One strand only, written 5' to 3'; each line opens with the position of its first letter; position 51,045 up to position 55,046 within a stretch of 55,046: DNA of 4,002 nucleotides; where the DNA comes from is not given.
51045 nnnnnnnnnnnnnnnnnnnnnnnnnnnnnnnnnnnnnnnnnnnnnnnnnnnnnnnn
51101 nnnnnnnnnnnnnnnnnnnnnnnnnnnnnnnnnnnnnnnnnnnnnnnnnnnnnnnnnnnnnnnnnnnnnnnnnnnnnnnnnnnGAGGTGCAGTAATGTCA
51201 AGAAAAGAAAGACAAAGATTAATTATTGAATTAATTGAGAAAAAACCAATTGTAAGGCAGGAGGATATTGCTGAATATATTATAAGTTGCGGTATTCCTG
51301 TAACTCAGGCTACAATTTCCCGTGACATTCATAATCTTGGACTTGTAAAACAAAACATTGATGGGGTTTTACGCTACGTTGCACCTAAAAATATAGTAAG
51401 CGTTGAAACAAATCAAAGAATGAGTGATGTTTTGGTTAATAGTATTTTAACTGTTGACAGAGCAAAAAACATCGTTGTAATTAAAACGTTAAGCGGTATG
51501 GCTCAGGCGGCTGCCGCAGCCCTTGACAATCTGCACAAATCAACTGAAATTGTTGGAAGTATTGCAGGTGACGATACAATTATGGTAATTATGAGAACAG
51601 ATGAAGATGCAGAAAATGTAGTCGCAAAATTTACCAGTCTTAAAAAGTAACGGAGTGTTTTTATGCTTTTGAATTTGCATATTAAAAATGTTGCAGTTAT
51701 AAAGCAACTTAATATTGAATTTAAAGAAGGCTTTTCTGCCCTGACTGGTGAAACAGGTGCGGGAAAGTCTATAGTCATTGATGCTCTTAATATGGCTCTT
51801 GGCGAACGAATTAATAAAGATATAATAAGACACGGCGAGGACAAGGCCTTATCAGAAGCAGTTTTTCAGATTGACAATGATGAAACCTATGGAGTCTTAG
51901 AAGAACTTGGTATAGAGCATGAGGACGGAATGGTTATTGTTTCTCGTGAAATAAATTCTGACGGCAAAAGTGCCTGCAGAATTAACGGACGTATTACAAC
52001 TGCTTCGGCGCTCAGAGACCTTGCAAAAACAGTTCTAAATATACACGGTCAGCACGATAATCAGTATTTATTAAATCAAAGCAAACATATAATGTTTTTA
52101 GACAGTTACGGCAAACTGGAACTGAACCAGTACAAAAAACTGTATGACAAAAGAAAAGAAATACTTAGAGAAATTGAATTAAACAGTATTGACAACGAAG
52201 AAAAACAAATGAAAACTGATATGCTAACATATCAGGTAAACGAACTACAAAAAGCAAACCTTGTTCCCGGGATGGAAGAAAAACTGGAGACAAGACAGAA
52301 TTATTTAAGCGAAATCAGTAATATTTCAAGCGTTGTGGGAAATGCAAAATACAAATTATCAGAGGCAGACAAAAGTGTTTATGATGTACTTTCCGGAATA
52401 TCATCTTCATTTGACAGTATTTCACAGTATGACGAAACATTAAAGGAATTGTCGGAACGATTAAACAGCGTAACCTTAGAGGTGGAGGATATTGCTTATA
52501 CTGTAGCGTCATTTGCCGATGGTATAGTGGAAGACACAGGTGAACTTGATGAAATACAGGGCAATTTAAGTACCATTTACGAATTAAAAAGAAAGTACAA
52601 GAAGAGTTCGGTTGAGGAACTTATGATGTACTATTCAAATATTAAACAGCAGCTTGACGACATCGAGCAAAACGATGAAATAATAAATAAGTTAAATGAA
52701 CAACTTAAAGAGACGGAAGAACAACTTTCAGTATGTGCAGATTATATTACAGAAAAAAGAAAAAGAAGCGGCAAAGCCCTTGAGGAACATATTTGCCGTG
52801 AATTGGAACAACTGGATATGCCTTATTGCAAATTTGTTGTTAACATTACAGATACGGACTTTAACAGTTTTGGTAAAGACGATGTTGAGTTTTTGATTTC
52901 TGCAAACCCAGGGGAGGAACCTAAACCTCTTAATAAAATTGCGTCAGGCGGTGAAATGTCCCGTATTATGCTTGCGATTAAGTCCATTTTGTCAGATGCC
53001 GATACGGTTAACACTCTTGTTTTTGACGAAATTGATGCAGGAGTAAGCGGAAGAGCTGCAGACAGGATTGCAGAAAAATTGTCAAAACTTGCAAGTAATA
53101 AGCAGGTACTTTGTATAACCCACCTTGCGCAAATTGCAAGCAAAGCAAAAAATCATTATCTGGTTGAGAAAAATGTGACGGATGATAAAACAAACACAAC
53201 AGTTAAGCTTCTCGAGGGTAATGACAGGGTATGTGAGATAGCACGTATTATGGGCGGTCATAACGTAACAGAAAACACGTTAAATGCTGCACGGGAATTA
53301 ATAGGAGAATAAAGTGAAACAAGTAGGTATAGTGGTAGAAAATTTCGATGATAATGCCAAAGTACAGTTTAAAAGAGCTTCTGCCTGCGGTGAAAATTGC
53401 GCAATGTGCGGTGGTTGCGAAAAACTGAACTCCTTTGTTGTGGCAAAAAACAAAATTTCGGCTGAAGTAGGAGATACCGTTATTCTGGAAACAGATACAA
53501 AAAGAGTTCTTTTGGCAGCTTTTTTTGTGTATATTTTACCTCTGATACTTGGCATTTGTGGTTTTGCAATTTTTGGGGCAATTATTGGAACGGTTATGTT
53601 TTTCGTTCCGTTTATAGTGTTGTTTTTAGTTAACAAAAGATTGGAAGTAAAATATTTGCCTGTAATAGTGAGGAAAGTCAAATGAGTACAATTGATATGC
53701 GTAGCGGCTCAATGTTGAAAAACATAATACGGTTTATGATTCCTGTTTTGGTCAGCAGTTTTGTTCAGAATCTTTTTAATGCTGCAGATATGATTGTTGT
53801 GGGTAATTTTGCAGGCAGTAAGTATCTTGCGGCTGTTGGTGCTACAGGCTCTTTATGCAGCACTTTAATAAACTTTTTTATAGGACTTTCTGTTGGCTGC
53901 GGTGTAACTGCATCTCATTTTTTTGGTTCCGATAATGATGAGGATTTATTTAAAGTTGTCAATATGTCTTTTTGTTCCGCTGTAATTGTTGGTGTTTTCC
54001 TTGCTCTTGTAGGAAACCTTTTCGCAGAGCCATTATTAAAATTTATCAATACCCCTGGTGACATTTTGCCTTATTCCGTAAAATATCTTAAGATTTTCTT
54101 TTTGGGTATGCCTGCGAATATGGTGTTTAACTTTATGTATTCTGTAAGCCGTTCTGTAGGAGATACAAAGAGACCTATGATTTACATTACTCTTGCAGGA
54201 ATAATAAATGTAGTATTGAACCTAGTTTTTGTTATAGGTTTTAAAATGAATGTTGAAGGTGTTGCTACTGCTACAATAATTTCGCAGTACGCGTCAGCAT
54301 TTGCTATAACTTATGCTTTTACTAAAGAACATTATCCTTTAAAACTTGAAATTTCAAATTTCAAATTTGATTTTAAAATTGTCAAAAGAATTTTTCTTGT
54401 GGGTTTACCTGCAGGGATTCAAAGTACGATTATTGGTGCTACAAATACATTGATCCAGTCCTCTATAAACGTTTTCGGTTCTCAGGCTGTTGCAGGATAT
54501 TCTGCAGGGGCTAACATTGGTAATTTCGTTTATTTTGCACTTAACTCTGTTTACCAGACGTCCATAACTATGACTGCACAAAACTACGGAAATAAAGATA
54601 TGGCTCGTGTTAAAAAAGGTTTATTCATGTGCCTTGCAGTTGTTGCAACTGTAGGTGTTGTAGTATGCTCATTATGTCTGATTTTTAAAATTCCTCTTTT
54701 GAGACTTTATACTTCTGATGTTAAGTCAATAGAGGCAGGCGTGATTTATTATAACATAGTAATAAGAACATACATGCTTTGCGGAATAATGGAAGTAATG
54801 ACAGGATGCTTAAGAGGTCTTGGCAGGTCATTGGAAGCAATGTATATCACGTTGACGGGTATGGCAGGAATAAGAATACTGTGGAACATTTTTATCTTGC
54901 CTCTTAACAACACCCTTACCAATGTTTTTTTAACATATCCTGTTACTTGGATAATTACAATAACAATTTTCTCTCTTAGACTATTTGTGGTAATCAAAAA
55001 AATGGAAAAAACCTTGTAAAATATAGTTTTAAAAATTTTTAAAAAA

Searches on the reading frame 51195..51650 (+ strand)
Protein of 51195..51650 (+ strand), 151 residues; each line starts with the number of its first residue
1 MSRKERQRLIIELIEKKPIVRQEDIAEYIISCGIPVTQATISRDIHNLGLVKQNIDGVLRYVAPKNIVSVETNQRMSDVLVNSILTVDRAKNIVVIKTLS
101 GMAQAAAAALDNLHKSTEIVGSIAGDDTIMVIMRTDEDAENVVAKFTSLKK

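Call 8: search_protein_families(library=ncbifam, proteins=[window:51195-51650:+], max_evalue=0.00001)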
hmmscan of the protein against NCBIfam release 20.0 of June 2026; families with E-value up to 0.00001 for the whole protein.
window:51195-51650:+ (151 aa): 5 families
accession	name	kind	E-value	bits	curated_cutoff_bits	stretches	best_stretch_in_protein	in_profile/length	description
NF001680.0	PRK00441.1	equivalog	2e-37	128.6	184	1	5-148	4-146/150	arginine repressor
TIGR01529.1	argR_whole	equivalog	1.4e-35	122.5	130.45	1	4-149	1-145/146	arginine repressor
NF003281.1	PRK04280.1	equivalog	6.6e-31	107.4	182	1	4-148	3-146/148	transcriptional regulator AhrC/ArgR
NF002880.0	PRK03341.1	equivalog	5e-29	101.1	200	1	2-150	14-167/170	arginine repressor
NF003457.0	PRK05066.1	equivalog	1.1e-16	60.8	194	1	8-147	12-149/156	transcriptional regulator ArgR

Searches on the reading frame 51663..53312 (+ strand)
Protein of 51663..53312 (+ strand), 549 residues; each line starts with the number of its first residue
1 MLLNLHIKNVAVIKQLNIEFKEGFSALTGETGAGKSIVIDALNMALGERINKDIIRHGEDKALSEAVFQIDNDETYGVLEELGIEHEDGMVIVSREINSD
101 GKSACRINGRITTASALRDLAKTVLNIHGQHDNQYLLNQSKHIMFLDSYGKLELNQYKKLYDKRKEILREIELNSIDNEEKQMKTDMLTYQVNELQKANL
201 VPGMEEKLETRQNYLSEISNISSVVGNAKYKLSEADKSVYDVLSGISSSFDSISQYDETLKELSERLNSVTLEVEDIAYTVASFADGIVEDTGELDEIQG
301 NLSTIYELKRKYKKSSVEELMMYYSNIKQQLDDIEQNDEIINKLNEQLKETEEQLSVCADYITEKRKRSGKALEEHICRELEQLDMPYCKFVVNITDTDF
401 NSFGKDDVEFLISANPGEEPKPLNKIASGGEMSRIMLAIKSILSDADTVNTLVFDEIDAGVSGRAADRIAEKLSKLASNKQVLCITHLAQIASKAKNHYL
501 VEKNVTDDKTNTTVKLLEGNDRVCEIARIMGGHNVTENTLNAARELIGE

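Call 8: search_protein_families(library=ncbifam, proteins=[window:51663-53312:+], max_evalue=0.00001)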
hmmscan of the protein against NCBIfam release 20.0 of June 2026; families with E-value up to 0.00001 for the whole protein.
window:51663-53312:+ (549 aa): 13 families
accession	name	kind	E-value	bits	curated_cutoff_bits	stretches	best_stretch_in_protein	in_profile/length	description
TIGR00634.1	recN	equivalog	5.6e-159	530.7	407.85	1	1-547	1-561/563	DNA repair protein RecN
NF008121.0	PRK10869.1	equivalog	8.4e-116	387.7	418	1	1-547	1-551/553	DNA repair protein RecN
TIGR02169.1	SMC_prok_A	equivalog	2.6e-12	45.3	729.4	1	14-121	15-128/1165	chromosome segregation protein SMC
TIGR02168.1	SMC_prok_B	equivalog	1.4e-09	36.3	567.35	0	155-371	735-956/1181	chromosome segregation protein SMC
TIGR04521.1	ECF_ATPase_2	equivalog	3.8e-08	32.8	330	0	428-506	146-222/279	energy-coupling factor transporter ATPase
TIGR02857.1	CydD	equivalog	2.2e-07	30.2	435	0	428-497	460-525/529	thiol reductant ABC exporter subunit CydD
NF002572.0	PRK02224.1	equivalog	5.5e-07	28.3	1087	0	3-101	4-91/888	DNA double-strand break repair ATPase Rad50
NF008364.0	PRK11160.1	equivalog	1.4e-06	27.2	630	0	427-505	477-551/575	heme ABC transporter ATP-binding protein/permease CydC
NF002244.0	PRK01156.1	equivalog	1.4e-06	26.7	847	1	5-397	6-374/895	DNA double-strand break repair ATPase Rad50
NF041034.1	Rad50_Sulf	equivalog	1.6e-06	26.3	1000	0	7-367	8-376/872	DNA double-strand break repair ATPase Rad50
NF040873.1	AztA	equivalog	2.7e-06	27.1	220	0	428-497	121-187/191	zinc ABC transporter ATP-binding protein AztA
NF045487.1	ASRP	equivalog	4.3e-06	25.6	300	0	9-310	1-259/593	archaea-specific SMC-related protein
NF010155.0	PRK13634.1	equivalog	4.4e-06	26.2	413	0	428-514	147-231/290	energy-coupling factor ABC transporter ATP-binding protein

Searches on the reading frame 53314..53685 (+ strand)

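Call 9: search_protein_families(library=pfam, proteins=[window:53314-53685:+], max_evalue=0.001)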
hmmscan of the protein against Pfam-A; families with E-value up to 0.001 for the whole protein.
window:53314-53685:+ (123 aa): 1 family
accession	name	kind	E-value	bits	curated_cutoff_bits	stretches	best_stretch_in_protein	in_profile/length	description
PF04246.17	RseC_MucC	-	5.9e-18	65.5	24.4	1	7-106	1-105/130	Positive regulator of sigma(E), RseC/MucC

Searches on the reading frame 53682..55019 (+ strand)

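Call 9: search_protein_families(library=pfam, proteins=[window:53682-55019:+], max_evalue=0.001)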
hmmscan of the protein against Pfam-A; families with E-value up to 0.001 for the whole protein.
window:53682-55019:+ (445 aa): 1 family
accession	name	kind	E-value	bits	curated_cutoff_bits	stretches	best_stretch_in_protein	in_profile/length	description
PF01554.23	MatE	-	2.7e-48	164.1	24.9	2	21-181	1-160/161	MatE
